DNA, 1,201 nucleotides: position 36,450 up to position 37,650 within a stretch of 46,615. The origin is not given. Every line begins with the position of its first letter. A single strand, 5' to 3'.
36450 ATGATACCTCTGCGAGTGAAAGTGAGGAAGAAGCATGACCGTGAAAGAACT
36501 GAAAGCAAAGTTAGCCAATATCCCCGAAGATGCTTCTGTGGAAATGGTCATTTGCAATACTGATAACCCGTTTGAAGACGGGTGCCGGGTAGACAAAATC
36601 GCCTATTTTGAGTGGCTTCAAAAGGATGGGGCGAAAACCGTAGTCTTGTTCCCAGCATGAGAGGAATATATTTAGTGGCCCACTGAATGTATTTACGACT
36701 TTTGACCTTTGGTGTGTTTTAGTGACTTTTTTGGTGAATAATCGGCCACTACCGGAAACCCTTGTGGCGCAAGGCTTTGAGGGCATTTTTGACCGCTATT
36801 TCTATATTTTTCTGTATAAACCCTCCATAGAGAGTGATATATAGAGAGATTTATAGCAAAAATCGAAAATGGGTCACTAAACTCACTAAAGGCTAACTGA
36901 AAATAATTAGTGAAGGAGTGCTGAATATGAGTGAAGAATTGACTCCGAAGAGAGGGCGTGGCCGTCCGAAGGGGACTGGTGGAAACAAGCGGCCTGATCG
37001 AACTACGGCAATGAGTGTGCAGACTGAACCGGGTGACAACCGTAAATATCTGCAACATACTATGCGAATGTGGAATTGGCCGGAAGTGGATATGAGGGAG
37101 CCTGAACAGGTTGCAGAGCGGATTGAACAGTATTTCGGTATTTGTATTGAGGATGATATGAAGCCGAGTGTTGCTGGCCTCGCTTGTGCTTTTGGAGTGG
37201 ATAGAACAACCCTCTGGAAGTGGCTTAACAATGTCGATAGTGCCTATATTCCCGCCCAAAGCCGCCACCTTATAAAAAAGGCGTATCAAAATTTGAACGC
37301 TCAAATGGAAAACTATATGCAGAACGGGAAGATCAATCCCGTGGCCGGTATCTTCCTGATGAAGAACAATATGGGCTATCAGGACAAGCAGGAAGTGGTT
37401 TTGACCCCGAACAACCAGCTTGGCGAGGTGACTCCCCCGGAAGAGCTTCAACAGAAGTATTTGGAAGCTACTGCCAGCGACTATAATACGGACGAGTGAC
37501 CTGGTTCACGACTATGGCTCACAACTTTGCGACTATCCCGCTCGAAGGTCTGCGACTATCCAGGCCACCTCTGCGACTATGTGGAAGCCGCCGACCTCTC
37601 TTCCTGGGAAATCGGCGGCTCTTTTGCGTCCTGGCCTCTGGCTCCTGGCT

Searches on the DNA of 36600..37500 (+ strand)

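Call 13: search_dna_similar(query=window:36600-37500:+, collection=phages, mode=distant)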
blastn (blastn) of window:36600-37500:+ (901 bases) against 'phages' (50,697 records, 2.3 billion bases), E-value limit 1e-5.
Records with a match: 1; places in all: 1; records where one place covers at least 80% of the query: 0.
Best place of each record, by identity: 60-80% 1.
By first word of the organism name: Bacteriophage 1.
By host as written in the record: - 1.
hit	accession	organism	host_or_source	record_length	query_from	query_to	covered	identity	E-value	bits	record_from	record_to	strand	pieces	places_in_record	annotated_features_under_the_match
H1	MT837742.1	Bacteriophage sp.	human fecal samples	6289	391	827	49%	75.2%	3e-77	296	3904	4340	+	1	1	record has no annotation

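Call 120: search_rna_families(source=window, start=36640, end=36960, threshold=evalue, max_evalue=1)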
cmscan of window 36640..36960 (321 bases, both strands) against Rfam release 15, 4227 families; matches with E-value up to 1: 0.
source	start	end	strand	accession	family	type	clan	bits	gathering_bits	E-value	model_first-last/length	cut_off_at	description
